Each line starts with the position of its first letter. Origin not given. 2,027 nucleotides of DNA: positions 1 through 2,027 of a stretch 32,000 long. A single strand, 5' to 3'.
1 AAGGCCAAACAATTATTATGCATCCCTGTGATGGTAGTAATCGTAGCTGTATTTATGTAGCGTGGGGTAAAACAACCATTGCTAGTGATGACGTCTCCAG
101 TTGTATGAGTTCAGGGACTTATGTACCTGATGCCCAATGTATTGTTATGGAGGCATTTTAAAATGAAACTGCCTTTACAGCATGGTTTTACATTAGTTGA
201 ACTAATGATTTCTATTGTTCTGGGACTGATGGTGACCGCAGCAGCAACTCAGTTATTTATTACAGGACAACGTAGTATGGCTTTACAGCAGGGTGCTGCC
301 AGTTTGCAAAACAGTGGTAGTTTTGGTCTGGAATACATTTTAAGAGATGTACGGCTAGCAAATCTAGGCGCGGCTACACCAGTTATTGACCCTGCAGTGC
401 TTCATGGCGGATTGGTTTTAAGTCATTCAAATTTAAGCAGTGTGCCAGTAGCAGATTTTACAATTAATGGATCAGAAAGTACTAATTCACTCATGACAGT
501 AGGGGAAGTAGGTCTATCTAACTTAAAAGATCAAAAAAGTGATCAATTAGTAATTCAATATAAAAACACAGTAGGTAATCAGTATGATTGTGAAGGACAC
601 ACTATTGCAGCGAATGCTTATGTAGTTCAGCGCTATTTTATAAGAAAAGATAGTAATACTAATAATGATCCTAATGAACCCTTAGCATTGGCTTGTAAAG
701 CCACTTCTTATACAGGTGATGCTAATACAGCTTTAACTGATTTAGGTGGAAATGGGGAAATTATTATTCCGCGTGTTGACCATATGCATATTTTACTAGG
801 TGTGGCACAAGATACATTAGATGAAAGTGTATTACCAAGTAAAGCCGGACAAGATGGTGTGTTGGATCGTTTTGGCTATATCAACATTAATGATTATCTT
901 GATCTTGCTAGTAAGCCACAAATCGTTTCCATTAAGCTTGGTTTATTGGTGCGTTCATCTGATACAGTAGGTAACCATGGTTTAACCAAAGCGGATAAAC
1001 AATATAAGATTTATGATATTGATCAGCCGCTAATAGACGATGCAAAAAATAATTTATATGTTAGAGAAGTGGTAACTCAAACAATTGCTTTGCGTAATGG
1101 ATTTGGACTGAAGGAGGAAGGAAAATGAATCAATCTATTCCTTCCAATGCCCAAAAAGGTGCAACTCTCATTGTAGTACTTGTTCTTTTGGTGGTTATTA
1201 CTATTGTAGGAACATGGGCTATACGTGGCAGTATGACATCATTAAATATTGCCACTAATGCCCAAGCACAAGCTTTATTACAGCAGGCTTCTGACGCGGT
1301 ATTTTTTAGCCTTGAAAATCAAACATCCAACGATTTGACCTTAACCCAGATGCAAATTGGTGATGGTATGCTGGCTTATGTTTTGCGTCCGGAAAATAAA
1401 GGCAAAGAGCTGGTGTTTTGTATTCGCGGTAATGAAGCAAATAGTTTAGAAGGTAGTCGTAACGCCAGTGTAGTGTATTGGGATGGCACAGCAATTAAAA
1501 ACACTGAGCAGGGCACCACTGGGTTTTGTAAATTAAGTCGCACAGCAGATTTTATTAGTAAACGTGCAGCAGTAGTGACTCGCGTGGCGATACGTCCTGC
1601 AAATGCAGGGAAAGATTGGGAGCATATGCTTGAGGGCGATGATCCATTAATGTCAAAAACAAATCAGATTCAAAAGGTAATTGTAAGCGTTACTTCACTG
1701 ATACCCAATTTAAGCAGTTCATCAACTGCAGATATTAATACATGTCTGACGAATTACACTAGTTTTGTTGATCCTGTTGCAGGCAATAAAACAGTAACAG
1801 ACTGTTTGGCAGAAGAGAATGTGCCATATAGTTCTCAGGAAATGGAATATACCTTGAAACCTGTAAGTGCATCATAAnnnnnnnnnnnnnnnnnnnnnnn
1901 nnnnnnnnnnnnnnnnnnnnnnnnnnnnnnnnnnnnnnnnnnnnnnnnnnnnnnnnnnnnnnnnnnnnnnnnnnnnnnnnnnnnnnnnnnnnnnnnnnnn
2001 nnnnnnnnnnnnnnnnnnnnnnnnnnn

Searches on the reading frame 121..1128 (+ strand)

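Call 59: search_protein_families(library=pfam, proteins=[window:121-1128:+], max_evalue=0.0001)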
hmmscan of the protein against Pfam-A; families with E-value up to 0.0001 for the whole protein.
window:121-1128:+ (335 aa): 2 families
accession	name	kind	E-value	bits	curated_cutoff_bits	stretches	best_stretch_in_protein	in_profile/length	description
PF16074.10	PilW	-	4.7e-12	46.4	26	1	171-326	1-124/124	Type IV Pilus-assembly protein W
PF07963.17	N_methyl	-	1.7e-07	30.9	21.2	1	20-42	4-26/27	Prokaryotic N-terminal methylation motif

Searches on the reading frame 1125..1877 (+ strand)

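Call 59: search_protein_families(library=pfam, proteins=[window:1125-1877:+], max_evalue=0.0001)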
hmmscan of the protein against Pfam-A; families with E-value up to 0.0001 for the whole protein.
window:1125-1877:+ (250 aa): 1 family
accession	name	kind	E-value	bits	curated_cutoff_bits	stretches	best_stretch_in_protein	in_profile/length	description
PF14341.11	PilX_N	-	8.5e-08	32.5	25.5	1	11-60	1-50/51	PilX N-terminal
